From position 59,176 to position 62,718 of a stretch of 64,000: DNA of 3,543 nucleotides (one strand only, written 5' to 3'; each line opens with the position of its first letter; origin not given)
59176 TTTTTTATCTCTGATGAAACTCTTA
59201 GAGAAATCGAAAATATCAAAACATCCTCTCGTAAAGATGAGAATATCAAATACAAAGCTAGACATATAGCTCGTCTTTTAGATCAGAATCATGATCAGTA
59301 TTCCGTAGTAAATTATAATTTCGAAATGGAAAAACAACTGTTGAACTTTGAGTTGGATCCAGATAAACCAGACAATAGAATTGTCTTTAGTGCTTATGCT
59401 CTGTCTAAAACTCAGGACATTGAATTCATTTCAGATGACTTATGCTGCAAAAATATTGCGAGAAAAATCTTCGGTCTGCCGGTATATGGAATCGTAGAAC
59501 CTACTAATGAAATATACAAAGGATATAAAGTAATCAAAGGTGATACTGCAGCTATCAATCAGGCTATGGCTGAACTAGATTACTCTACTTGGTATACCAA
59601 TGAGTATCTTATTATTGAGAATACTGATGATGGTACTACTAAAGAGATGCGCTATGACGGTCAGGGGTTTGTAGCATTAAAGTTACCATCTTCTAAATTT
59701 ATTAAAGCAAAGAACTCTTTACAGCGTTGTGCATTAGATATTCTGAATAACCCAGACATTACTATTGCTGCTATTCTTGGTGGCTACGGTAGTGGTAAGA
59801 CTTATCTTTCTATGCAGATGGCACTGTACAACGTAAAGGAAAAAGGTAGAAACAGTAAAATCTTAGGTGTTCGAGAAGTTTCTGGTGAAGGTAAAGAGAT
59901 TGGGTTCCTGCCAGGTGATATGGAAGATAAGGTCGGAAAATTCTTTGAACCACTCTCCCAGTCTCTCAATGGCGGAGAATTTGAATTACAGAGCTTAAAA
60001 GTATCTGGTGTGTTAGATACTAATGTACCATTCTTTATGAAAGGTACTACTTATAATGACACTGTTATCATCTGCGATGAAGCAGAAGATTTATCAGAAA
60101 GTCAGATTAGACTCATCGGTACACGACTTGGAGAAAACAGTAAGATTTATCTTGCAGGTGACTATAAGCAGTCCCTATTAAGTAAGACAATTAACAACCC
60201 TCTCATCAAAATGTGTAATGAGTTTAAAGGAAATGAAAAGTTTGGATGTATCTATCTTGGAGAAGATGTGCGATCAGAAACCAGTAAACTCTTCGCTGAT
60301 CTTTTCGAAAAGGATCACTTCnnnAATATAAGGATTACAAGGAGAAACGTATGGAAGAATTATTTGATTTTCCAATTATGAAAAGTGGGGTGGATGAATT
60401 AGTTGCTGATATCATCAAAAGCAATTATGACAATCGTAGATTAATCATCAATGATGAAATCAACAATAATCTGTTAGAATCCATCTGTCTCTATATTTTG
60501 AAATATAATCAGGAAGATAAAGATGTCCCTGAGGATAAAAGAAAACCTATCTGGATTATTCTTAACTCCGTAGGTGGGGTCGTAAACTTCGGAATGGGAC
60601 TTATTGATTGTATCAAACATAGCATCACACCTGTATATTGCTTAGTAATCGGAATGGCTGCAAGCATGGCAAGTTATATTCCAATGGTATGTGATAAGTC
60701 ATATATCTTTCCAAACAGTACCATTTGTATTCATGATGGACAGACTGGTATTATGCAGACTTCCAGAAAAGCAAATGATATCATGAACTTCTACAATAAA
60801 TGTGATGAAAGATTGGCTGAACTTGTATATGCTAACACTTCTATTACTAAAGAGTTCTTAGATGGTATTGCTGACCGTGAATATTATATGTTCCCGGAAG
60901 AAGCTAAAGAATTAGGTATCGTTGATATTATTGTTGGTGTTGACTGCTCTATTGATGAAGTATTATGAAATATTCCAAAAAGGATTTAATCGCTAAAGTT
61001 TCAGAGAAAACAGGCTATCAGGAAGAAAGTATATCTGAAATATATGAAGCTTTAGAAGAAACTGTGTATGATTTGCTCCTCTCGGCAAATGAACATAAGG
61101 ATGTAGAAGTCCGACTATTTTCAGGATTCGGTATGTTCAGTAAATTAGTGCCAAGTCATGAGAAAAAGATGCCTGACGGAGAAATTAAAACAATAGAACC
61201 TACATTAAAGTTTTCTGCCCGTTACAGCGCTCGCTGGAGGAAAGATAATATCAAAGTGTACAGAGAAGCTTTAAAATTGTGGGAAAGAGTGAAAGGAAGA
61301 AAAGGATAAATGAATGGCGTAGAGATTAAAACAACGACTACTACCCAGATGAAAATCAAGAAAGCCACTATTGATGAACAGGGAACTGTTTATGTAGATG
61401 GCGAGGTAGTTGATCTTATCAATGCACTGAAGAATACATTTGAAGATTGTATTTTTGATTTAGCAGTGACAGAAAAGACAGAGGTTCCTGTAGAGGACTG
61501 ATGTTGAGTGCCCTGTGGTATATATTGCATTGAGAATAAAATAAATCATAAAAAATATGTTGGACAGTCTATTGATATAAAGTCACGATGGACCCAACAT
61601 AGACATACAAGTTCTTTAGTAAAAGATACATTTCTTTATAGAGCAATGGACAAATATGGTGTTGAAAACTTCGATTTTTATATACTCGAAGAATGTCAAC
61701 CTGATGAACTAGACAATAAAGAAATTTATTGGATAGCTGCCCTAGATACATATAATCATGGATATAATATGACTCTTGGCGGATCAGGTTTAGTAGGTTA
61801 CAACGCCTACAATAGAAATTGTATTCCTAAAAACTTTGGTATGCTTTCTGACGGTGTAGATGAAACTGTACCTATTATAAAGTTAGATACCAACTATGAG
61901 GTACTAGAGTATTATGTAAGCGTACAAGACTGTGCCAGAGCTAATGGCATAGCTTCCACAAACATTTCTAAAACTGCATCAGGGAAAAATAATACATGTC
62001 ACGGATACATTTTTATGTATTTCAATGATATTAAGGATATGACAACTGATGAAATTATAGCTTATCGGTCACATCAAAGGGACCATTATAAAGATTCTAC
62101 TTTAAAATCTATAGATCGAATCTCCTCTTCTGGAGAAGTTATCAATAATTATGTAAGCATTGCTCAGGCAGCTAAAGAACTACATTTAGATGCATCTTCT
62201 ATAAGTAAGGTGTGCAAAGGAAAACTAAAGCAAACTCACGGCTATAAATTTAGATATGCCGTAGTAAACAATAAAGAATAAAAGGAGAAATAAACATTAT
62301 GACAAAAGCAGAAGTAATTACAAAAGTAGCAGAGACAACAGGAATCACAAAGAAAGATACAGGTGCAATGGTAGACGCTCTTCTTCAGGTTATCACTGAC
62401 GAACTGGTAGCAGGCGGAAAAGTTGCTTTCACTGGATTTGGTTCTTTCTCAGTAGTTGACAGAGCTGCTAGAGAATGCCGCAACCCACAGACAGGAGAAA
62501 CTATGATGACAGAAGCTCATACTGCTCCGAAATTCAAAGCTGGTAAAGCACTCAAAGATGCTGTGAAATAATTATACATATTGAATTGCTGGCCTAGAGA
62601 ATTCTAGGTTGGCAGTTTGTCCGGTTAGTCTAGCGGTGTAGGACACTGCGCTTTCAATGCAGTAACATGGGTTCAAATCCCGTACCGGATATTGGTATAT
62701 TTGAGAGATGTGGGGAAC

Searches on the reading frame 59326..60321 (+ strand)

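Call 90: search_protein_families(library=pfam, proteins=[window:59326-60321:+], max_evalue=0.001)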
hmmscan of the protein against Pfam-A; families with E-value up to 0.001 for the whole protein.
window:59326-60321:+ (332 aa): 3 families
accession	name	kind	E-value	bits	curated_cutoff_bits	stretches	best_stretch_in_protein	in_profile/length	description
PF02562.22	PhoH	-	1.2e-33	116.8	27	1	126-326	2-203/205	PhoH-like protein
PF00580.27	UvrD-helicase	-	6.4e-06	26.5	23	0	246-284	214-252/271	UvrD/REP helicase N-terminal domain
PF13245.12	AAA_19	-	8e-05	23.3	25.1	0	243-284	89-130/134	AAA domain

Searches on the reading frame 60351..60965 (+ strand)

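Call 90: search_protein_families(library=pfam, proteins=[window:60351-60965:+], max_evalue=0.001)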
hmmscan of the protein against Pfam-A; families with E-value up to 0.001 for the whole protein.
window:60351-60965:+ (205 aa): 2 families
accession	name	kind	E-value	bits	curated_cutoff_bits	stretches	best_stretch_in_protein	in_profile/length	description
PF00574.28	CLP_protease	-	4.6e-28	98.8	20.2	1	16-195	4-179/182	Clp protease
PF01343.23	Peptidase_S49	-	8.8e-05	23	24.9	0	90-125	4-39/154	Peptidase family S49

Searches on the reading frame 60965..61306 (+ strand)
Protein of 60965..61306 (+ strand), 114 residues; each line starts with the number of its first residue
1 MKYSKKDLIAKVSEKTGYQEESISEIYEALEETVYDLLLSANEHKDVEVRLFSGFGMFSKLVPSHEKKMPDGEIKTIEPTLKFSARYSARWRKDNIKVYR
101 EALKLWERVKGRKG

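Call 90: search_protein_families(library=pfam, proteins=[window:60965-61306:+], max_evalue=0.001)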
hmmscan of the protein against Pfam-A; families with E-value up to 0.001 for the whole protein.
window:60965-61306:+ (114 aa): 1 family
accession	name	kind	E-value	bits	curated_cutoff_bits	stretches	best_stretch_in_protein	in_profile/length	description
PF00216.26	Bac_DNA_binding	-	1.2e-06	29.1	22.4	1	4-59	2-51/90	Bacterial DNA-binding protein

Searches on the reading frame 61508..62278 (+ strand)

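Call 90: search_protein_families(library=pfam, proteins=[window:61508-62278:+], max_evalue=0.001)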
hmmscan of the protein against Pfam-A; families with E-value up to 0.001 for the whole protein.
window:61508-62278:+ (257 aa): 3 families
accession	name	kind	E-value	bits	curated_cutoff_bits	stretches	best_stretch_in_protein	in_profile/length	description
PF22083.2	I-HmuI_NUMOD-like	-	2.1e-20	72.4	27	2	205-249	3-46/46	DNA endonuclease I-HmuI-like, NUMOD-like domain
PF01541.30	GIY-YIG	-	8.7e-11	42.4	22.6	1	3-81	2-74/78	GIY-YIG catalytic domain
PF07453.19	NUMOD1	-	0.00078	20.1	22.8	0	209-234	10-35/37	NUMOD1 domain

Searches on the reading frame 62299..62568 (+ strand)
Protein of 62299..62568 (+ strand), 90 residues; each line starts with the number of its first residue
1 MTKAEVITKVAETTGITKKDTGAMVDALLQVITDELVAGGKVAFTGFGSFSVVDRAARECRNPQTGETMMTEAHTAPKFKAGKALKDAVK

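Call 90: search_protein_families(library=pfam, proteins=[window:62299-62568:+], max_evalue=0.001)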
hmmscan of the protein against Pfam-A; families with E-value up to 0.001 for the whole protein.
window:62299-62568:+ (90 aa): 2 families
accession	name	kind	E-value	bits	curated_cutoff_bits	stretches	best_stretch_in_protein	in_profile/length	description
PF00216.26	Bac_DNA_binding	-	2.7e-33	114.5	22.4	1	1-90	1-90/90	Bacterial DNA-binding protein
PF18291.6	HU-HIG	-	1.6e-06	28.6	26.2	1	4-58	35-88/125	HU domain fused to wHTH, Ig, or Glycine-rich motif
